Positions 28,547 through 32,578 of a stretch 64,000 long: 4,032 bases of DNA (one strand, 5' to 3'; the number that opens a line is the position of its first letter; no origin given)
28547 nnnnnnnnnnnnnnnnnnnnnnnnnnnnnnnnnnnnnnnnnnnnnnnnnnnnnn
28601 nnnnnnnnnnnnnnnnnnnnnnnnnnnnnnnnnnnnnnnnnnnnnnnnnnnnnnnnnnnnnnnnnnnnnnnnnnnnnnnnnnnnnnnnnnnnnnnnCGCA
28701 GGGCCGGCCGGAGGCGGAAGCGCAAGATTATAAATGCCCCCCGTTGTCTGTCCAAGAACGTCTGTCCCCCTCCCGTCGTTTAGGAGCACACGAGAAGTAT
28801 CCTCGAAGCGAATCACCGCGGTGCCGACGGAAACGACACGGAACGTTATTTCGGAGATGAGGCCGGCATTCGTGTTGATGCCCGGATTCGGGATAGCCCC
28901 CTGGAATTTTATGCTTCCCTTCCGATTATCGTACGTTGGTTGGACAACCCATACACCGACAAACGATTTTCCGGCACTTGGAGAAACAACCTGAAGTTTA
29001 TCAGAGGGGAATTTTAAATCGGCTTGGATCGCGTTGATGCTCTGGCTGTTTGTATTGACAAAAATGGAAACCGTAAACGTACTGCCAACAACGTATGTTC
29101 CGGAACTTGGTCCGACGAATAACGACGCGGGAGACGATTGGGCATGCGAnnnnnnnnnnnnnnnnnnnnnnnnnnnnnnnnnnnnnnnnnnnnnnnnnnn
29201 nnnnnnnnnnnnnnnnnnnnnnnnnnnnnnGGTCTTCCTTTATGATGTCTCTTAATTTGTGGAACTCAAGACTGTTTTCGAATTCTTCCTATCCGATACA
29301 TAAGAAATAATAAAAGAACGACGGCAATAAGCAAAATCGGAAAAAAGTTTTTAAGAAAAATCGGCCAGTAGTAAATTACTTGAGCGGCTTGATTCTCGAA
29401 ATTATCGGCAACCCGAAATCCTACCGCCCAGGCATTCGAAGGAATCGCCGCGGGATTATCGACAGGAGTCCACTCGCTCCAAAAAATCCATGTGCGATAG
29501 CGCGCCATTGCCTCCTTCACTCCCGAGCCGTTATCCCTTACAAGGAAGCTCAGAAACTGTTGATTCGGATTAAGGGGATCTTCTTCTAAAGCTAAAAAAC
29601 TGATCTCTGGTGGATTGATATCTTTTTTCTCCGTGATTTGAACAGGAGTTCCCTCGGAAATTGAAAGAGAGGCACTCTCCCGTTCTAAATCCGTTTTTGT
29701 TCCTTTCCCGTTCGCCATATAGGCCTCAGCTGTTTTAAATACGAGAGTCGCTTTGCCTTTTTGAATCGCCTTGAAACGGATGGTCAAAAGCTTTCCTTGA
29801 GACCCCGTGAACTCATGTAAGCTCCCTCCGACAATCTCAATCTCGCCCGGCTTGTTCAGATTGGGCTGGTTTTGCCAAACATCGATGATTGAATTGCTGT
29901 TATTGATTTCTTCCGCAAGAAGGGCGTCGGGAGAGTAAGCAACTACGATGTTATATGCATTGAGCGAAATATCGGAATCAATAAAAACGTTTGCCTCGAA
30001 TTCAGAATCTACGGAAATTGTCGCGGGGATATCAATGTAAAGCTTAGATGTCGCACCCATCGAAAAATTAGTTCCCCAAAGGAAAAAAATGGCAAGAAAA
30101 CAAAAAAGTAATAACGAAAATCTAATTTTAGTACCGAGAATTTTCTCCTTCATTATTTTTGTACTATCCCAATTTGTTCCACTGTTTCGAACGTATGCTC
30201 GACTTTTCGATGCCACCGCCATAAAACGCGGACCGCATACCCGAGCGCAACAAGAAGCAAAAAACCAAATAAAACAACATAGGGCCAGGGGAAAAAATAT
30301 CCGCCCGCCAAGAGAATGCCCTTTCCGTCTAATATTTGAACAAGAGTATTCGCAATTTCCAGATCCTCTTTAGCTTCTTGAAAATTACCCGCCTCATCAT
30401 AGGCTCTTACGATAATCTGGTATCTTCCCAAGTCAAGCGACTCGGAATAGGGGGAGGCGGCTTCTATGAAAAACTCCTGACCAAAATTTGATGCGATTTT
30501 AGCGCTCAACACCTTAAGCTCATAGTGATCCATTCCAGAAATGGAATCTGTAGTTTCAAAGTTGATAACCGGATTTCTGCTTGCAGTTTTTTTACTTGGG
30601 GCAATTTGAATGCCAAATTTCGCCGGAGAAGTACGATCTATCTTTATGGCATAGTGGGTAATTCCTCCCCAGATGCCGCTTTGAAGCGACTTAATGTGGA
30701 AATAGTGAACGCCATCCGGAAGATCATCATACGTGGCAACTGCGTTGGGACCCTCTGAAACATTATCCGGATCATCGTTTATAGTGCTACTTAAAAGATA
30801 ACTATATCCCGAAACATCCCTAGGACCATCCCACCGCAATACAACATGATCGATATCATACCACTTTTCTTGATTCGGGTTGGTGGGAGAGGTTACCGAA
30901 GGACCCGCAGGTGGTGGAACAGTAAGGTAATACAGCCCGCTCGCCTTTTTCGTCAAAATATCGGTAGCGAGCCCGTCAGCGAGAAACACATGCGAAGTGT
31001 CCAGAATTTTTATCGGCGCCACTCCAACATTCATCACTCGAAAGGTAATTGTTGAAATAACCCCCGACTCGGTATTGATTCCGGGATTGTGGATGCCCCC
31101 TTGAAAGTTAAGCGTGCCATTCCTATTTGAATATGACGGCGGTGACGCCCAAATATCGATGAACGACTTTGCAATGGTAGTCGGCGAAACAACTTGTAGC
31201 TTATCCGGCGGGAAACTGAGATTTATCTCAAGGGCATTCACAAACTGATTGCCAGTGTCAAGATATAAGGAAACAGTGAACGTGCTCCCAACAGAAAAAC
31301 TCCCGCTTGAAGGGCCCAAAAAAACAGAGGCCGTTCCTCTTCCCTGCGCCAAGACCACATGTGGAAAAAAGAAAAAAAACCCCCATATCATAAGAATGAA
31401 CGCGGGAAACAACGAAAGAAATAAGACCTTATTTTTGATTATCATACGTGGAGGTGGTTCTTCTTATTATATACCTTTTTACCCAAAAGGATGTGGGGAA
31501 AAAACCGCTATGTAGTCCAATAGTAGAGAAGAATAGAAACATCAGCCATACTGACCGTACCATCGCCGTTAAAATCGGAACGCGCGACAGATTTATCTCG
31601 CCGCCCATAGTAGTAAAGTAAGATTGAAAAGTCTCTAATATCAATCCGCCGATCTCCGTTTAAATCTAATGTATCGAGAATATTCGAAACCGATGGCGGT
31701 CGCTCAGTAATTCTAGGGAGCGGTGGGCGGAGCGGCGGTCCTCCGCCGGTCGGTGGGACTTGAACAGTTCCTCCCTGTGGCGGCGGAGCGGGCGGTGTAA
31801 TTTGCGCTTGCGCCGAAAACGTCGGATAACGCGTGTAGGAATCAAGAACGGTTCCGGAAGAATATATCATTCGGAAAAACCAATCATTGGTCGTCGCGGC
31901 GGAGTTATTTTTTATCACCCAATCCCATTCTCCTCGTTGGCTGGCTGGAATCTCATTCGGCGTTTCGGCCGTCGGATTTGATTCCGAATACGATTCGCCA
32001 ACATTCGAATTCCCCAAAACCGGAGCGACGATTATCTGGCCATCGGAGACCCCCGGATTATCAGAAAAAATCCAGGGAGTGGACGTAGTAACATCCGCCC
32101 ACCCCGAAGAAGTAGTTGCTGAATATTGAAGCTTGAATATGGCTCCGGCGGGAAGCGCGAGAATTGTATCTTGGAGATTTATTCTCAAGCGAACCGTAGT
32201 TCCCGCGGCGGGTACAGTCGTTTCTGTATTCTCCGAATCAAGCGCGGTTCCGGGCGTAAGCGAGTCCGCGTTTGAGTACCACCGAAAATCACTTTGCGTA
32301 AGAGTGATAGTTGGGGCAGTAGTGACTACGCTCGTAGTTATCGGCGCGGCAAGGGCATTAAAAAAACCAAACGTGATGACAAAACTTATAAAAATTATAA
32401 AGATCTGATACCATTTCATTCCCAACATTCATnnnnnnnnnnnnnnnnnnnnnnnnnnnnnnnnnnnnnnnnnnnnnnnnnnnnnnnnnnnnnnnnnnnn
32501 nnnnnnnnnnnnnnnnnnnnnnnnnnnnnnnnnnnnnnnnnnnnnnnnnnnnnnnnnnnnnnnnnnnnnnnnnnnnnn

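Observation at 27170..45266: Eleven-gene minus-strand cluster encoding a putative non-cellulosomal cohesin-dockerin cell-surface assembly with giant fibre-like proteins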

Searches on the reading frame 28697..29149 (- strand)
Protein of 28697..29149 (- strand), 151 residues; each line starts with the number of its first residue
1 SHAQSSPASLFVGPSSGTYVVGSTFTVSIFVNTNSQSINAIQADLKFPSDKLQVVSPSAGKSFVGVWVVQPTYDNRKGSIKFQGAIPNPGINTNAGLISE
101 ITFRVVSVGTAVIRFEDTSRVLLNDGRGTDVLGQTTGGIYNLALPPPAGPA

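Call 90: search_solved_structures(query=A5, max_evalue=1, show_alignments=1)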
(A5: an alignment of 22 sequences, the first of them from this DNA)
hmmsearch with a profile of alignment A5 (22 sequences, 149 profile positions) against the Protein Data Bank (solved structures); distinct sequences matched with E-value up to 1: 23.
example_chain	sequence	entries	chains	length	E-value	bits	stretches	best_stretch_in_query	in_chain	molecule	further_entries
3l8q_A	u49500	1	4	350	4.9e-07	32.7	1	5-60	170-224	Cellulosomal scaffoldin adaptor protein B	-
5g5d_A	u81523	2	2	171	0.00017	24.5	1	6-61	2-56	CELLULOSOME ANCHORING PROTEIN COHESIN REGION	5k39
3fnk_A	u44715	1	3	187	0.00023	24.1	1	6-60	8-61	Cellulosomal scaffoldin adaptor protein B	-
3ghp_A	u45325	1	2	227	0.00041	23.3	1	6-60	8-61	Cellulosomal scaffoldin adaptor protein B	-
5aoz_A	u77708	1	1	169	0.0015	21.4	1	4-57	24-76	PUTATIVE CELLULOSOMAL SCAFFOLDIN PROTEIN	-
5m2o_A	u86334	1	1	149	0.0019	21.1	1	6-57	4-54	Putative cellulosomal scaffoldin protein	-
7urp_A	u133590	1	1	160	0.0022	20.9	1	8-58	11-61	Ribonucleases G and E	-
4u3s_A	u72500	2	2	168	0.0034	20.3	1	12-60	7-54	Cellulosomal scaffoldin adaptor protein B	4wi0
2bm3_A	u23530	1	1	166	0.0078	19.1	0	3-63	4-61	SCAFFOLDING DOCKERIN BINDING PROTEIN A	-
5m0y_A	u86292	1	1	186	0.0083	19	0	5-62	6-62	Cellulosome anchoring protein cohesin region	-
2b59_A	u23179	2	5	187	0.012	18.5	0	4-63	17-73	COG1196: Chromosome segregation ATPases | Scaffolding dockerin binding protein A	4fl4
3kcp_B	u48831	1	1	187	0.012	18.5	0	4-63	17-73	Cellulosome anchoring protein, cohesin region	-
1qzn_A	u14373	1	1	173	0.018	17.9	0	7-57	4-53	cellulosomal scaffoldin adaptor protein B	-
4uyp_A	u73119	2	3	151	0.018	17.9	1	13-108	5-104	Cellulosomal scaffoldin anchoring protein C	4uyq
3f2l_A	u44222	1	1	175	0.019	17.9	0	7-57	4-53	Cellulosomal scaffoldin adaptor protein B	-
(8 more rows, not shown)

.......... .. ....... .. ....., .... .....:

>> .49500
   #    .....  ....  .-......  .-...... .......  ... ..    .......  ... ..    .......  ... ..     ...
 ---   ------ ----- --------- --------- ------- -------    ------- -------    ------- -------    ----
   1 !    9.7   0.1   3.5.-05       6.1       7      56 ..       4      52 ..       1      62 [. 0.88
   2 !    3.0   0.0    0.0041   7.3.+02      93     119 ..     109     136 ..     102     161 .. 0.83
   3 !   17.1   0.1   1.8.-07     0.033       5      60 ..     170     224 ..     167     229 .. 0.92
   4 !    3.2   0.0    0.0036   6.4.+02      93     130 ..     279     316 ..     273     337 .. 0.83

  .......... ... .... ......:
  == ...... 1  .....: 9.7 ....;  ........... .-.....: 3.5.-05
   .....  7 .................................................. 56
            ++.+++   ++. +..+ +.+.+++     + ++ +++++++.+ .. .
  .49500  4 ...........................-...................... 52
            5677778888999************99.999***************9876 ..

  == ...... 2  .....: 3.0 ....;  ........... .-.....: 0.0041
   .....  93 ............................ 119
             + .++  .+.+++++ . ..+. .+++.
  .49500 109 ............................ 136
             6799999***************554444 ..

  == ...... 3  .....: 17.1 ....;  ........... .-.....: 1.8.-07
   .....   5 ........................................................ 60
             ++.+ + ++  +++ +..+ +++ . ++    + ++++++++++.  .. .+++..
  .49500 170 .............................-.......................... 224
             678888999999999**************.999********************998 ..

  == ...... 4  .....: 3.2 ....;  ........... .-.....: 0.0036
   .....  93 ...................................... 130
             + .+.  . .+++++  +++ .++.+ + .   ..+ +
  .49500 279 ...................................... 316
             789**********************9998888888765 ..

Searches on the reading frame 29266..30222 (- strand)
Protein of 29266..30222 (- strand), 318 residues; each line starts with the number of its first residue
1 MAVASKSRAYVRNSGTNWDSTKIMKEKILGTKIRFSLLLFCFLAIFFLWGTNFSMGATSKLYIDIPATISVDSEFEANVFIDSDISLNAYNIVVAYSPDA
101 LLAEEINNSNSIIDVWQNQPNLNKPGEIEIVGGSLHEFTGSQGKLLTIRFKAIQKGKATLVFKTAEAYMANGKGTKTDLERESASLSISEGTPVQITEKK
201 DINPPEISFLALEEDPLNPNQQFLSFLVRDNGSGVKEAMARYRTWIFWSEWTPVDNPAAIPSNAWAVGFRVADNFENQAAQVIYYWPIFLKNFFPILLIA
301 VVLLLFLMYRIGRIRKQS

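Call 4: search_protein_families(library=pfam, max_evalue=0.1, proteins=[window:29266-30222:-])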
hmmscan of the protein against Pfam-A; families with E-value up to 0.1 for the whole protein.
window:29266-30222:- (318 aa): 1 family
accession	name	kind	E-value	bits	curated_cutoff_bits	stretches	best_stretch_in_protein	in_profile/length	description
PF00963.24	Cohesin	-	8.3e-05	23.2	24.1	1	70-184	11-133/139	Cohesin domain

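Call 12: search_protein_families(library=ncbifam, max_evalue=0.1, proteins=[window:29266-30222:-])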
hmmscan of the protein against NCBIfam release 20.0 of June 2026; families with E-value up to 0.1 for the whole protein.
window:29266-30222:- (318 aa): 1 family
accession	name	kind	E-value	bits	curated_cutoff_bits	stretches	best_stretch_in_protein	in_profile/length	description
NF045849.1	ICE_MMCAP2_0565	equivalog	0.092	12.4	40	0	274-308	1-36/80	Mbov_0395 family pilin-like conjugal transfer protein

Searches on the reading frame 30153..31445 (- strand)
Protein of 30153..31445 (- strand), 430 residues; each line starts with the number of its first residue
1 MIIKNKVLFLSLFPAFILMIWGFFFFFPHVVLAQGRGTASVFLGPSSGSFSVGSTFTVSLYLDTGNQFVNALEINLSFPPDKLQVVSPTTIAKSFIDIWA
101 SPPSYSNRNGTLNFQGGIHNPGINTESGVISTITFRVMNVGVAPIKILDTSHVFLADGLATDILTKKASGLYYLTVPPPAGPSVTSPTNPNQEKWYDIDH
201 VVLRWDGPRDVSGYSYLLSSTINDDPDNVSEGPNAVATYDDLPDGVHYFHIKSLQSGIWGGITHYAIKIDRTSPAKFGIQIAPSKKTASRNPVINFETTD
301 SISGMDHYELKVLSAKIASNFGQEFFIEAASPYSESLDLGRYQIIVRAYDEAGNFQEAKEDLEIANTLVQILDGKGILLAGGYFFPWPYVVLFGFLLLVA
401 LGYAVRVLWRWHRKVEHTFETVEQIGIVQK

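Call 4: search_protein_families(library=pfam, max_evalue=0.1, proteins=[window:30153-31445:-])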
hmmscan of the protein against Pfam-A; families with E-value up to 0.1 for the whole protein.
window:30153-31445:- (430 aa): 2 families
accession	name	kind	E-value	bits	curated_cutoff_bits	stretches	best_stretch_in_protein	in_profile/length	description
PF00963.24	Cohesin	-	2.4e-07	31.5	24.1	1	48-150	10-117/139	Cohesin domain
PF19077.6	Big_13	-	0.096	13.6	27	0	335-360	70-95/102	Bacterial Ig-like domain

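Call 10: find_related_loci(query=window:30153-31445:-, collection=genome_contigs, flank=10000)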
Query window:30153-31445:- (430 aa) in genome_contigs; peptide patterns used: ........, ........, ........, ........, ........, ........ (x = any residue, [..] = any of these).
53 stretches matched a pattern; 8 encode a relative of the query (tblastn E <= 1e-3); 8 distinct loci.
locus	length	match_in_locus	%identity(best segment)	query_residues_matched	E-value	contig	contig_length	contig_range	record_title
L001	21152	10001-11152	53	40-420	1e-133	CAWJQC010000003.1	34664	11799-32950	MAG: uncultured bacterium isolate MFD03726.bin.1.80 genome assembly, contig: contig_31406, whole genome shotgun sequence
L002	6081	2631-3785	51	23-416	2e-124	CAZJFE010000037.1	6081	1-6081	MAG TPA_asm: uncultured Candidatus Saccharibacteria bacterium isolate SRP178908_co1_164 genome assembly, contig: NODE_11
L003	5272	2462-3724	44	16-425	1e-111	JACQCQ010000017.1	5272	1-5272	MAG: Candidatus Sungiibacteriota bacterium isolate NC_groundwater_972_Pr1_S-0.2um_49_27 Montesol18-Sp2_coassembly_scaffo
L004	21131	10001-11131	46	39-413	5e-107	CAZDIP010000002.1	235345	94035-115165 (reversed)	MAG TPA_asm: uncultured Candidatus Saccharibacteria bacterium isolate SRP342105_co1_325 genome assembly, contig: NODE_45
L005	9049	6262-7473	44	15-417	5e-102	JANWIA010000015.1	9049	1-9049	MAG: Candidatus Doudnabacteria bacterium isolate CRAIB_MAG29 c_000000063315, whole genome shotgun sequence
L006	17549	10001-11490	34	11-358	2e-55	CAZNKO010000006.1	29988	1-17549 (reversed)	MAG TPA_asm: uncultured Gammaproteobacteria bacterium isolate binchicken_co232_111 genome assembly, contig: NODE_2683_le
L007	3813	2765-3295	34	238-364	1e-15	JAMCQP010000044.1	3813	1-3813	MAG: Bacillota bacterium isolate FK_Sedi_A_Bin.38 NODE_69484_length_3813_cov_4.59767, whole genome shotgun sequence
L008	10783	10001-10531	35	242-364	9e-12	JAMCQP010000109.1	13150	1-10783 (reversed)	MAG: Bacillota bacterium isolate FK_Sedi_A_Bin.38 NODE_11816_length_13150_cov_3.58888, whole genome shotgun sequence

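Call 12: search_protein_families(library=ncbifam, max_evalue=0.1, proteins=[window:30153-31445:-])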
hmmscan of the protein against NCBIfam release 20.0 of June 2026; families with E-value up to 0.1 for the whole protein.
window:30153-31445:- (430 aa): 1 family
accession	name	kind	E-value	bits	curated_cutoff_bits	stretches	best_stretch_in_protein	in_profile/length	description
NF047446.1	barrel_OmpL47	domain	0.054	14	40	0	293-359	7-62/68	OmpL47-type beta-barrel domain-containing protein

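Call 49: search_protein_families(library=ncbifam, max_evalue=1, proteins=[L004:7643-8959:+, L005:3674-5005:+, L004:9031-9909:+, L004:1843-2838:+, L005:3059-3559:+, L004:8-1744:+])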
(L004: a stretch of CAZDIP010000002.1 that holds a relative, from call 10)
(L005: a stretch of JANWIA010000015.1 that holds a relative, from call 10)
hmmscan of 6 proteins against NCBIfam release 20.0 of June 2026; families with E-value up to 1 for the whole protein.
L004:7643-8959:+ (438 aa): 1 family
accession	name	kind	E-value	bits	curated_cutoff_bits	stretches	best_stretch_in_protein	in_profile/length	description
NF058592.1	GxPGS_dom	subfamily_domain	0.00067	19.7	45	1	324-348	38-62/65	PGS family Ig-like domain-containing protein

L005:3674-5005:+ (443 aa): 1 family
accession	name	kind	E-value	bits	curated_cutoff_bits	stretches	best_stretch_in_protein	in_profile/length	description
NF058579.1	CPR_pilus_PamT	equivalog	5.3e-09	35.8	240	1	21-120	5-102/241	CPR-type pilus protein PamT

L004:9031-9909:+ (292 aa): 0 families

L004:1843-2838:+ (331 aa): 3 families
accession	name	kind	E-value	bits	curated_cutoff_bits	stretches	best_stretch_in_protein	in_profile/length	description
NF033103.1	bla_class_A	equivalog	5.7e-14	51.9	200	2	219-326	151-255/257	class A beta-lactamase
NF012099.1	SubclassA2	equivalog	4.2e-07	29.4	320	2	219-330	158-272/275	class A beta-lactamase, subclass A2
NF005213.0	PRK06698.1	equivalog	0.0024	16.7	768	1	110-171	281-342/459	bifunctional 5'-methylthioadenosine/S-adenosylhomocysteine nucleosidase/phosphatase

L005:3059-3559:+ (166 aa): 4 families
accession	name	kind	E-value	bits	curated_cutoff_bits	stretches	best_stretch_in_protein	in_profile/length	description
TIGR01573.1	cas2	equivalog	0.00025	21.3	24.5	1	100-133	3-37/96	CRISPR-associated endonuclease Cas2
TIGR02277.1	PaaX_trns_reg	equivalog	0.043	13.4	264.55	1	52-154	37-140/279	phenylacetic acid degradation operon negative regulatory protein PaaX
NF003139.0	PRK04051.1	equivalog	0.058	13.2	138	1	37-118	47-126/179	30S ribosomal protein S4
NF053610.1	Sso10a_fam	subfamily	0.13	12.3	60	1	57-79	39-61/64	Sso10a family chromatin protein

L004:8-1744:+ (578 aa): 1 family
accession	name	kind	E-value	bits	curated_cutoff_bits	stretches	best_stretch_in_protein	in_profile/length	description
NF033761.1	gliding_GltJ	equivalog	0.18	10.8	450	1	289-377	382-469/671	adventurous gliding motility protein GltJ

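Call 50: search_protein_families(library=pfam, max_evalue=0.01, proteins=[L004:7643-8959:+, L005:3674-5005:+, L004:9031-9909:+, L004:1843-2838:+, L005:3059-3559:+, L004:8-1744:+, L004:2841-7577:+, L005:5009-6211:+])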
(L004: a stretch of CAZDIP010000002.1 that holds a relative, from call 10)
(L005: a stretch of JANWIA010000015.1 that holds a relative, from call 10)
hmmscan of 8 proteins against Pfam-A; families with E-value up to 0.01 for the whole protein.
L004:7643-8959:+ (438 aa): 4 families
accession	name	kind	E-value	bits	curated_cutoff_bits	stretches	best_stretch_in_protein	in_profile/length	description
PF00041.27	fn3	-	4.6e-08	33.6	25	1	95-171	11-81/84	Fibronectin type III domain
PF00404.24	Dockerin_1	-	1.6e-05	25.4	22.9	1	387-433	2-53/57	Dockerin type I domain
PF17936.7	Big_6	-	0.0016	19.1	27.6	1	204-261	17-75/83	Bacterial Ig domain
PF25788.1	Ig_Rha78A_N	-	0.0085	16.8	27.4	0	98-169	18-95/105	Rha78A-like, N-terminal immunoglobulin domain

L005:3674-5005:+ (443 aa): 3 families
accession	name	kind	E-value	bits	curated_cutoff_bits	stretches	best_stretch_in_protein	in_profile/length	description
PF17936.7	Big_6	-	3e-05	24.6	27.6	0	204-267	14-78/83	Bacterial Ig domain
PF00041.27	fn3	-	5.5e-05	23.7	25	1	105-176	8-75/84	Fibronectin type III domain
PF00404.24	Dockerin_1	-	0.00023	21.7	22.9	1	390-437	2-52/57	Dockerin type I domain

L004:9031-9909:+ (292 aa): 0 families

L004:1843-2838:+ (331 aa): 1 family
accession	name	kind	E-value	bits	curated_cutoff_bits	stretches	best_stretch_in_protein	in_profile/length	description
PF13354.11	Beta-lactamase2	-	6.7e-35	120.8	22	1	97-298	1-213/214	Beta-lactamase enzyme family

L005:3059-3559:+ (166 aa): 3 families
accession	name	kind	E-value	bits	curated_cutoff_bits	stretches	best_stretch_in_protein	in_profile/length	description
PF20803.2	PaaX_M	-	1.2e-09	38.6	24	1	100-162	9-71/83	PaaX protein central Cas2-like domain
PF09827.14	CRISPR_Cas2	-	8.6e-05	23.1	23.8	1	100-152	3-51/74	CRISPR associated protein Cas2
PF10007.15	DUF2250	-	0.002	18.6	24.4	1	44-80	52-88/93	Uncharacterized protein conserved in archaea (DUF2250)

L004:8-1744:+ (578 aa): 2 families
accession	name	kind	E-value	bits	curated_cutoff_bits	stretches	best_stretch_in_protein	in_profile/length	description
PF13385.13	Laminin_G_3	-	6e-18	65.9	27.6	1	144-300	4-150/151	Concanavalin A-like lectin/glucanases superfamily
PF10102.14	DUF2341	-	2.5e-10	41.1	23.4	1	26-87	4-65/84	Domain of unknown function (DUF2341)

L004:2841-7577:+ (1578 aa): 0 families

L005:5009-6211:+ (400 aa): 0 families

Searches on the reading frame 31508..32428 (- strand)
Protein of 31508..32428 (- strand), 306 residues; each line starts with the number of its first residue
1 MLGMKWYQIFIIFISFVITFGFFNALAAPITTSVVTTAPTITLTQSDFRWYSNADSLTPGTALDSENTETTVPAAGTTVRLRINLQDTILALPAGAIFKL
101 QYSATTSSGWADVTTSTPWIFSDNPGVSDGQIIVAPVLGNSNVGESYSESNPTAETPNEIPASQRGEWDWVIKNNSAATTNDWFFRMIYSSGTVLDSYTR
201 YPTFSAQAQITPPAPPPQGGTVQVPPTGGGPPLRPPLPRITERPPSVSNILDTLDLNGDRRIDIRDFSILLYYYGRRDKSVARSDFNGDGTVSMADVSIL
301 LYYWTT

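Call 4: search_protein_families(library=pfam, max_evalue=0.1, proteins=[window:31508-32428:-])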
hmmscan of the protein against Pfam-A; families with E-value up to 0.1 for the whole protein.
window:31508-32428:- (306 aa): 4 families
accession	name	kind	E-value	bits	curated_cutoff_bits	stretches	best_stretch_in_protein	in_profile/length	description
PF00404.24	Dockerin_1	-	2.4e-08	34.5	22.9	1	255-300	3-52/57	Dockerin type I domain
PF00036.39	EF-hand_1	-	0.0095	15.9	25.4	0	249-270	4-25/29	EF hand domain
PF13405.12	EF-hand_6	-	0.033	14.4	25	0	250-272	5-27/30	EF-hand domain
PF13499.12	EF-hand_7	-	0.057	14.2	30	0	251-297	8-62/67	EF-hand domain pair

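Call 12: search_protein_families(library=ncbifam, max_evalue=0.1, proteins=[window:31508-32428:-])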
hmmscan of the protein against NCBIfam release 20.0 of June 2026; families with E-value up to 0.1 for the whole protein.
window:31508-32428:- (306 aa): 0 families

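Call 58: search_solved_structures(query=window:31508-32428:-, max_evalue=1, show_alignments=1)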
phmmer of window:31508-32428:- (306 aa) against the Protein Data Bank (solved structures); distinct sequences matched with E-value up to 1: 5.
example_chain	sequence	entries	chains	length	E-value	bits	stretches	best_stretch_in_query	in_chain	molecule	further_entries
2y3n_B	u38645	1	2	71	0.021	17.1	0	283-301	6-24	CELLULOSOMAL FAMILY-48 PROCESSIVE GLYCOSIDE HYDROLASE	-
2yik_A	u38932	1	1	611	0.11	14.9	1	231-303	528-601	ENDOGLUCANASE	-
9gvb_B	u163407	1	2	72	0.63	12.3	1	254-278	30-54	Group 2 dockerin from R. flavefaciens FD-1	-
2ccl_B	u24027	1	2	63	0.73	12.1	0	255-303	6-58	ENDO-1,4-BETA-XYLANASE Y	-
5nrm_B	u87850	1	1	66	0.78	12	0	252-273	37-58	DocCel5: Type I dockerin repeat domain from A. cellulolyticus family 5 endoglucanase WP_01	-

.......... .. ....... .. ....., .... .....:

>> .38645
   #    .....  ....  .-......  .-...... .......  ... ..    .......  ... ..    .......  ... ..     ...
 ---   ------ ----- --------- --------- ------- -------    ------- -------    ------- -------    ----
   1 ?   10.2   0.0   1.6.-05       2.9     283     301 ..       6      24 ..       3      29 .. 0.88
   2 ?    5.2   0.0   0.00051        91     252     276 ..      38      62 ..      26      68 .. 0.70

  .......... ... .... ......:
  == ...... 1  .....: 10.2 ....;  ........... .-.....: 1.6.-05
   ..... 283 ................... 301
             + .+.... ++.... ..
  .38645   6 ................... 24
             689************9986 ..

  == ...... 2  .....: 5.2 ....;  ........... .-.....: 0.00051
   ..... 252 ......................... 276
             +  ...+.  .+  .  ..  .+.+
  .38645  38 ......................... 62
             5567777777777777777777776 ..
